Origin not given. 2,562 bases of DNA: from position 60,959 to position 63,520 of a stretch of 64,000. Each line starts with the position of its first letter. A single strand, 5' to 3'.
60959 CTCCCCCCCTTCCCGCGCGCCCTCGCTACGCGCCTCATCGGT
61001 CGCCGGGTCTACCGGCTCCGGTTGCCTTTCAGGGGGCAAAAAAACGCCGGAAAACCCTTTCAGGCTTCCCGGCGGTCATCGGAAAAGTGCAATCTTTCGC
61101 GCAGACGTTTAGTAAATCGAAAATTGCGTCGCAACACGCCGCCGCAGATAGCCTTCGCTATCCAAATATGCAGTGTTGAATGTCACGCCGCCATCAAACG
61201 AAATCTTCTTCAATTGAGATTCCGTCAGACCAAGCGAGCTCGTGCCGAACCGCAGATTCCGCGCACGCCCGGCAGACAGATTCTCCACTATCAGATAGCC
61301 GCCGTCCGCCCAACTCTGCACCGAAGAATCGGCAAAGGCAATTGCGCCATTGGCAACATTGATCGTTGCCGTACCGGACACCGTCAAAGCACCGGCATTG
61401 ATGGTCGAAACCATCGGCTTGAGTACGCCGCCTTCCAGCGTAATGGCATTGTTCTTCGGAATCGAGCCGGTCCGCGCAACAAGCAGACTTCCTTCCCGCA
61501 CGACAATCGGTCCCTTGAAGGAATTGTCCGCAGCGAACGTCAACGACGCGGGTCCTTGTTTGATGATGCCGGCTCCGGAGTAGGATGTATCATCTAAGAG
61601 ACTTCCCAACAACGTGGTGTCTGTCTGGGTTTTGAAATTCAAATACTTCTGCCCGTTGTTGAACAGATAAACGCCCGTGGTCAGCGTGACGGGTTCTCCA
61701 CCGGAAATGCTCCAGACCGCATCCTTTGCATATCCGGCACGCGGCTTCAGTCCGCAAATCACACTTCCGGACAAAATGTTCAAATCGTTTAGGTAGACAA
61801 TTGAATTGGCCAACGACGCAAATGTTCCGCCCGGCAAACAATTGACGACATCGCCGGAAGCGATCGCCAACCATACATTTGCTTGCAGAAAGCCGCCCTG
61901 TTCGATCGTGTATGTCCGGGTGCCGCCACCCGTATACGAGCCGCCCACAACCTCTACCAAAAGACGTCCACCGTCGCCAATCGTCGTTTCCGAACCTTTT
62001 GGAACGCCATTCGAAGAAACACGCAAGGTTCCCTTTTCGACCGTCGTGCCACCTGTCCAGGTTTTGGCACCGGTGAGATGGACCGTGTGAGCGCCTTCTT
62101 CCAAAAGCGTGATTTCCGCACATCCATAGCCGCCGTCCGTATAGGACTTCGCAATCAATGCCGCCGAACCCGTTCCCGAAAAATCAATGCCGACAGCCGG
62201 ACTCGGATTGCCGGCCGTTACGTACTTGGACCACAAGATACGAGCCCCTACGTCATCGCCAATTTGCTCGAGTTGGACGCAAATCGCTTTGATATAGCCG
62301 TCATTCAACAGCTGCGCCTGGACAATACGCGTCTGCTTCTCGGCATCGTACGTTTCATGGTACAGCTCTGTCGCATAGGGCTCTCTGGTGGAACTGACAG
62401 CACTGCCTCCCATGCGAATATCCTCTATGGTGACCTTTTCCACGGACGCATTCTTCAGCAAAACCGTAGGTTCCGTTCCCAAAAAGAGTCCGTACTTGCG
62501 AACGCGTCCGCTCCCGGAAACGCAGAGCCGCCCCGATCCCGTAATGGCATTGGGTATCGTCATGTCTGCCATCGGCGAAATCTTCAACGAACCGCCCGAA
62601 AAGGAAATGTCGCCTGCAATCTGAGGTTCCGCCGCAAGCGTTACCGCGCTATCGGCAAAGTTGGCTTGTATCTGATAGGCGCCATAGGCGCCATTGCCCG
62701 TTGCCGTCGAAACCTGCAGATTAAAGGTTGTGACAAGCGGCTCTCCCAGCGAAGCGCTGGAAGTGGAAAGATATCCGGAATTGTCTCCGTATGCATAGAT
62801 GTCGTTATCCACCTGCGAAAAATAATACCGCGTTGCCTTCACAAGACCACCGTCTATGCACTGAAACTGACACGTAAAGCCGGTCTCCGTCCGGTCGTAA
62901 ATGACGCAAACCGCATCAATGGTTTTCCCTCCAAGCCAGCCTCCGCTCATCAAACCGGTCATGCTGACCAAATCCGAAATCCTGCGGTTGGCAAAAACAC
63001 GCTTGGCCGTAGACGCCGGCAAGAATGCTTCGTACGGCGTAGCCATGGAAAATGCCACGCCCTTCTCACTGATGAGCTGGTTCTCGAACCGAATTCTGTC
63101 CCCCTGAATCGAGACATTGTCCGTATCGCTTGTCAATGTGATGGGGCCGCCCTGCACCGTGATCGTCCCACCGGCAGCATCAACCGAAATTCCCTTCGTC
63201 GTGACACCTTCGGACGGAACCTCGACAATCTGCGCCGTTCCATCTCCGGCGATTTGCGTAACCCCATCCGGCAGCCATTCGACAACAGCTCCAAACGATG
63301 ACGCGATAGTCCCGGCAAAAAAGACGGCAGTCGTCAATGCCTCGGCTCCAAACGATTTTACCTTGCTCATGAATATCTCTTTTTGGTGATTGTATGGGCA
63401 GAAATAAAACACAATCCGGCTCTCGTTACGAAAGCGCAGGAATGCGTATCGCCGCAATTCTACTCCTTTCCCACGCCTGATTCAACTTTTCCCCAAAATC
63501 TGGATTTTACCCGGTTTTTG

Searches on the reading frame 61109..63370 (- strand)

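Call 78: search_protein_families(library=pfam, proteins=[window:61109-63370:-], max_evalue=0.001)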
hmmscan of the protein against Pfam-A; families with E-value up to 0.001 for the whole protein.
window:61109-63370:- (753 aa): 1 family
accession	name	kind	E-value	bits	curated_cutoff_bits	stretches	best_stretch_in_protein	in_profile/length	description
PF12951.13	PATR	-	3e-09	37.2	27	1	426-451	5-30/30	Passenger-associated-transport-repeat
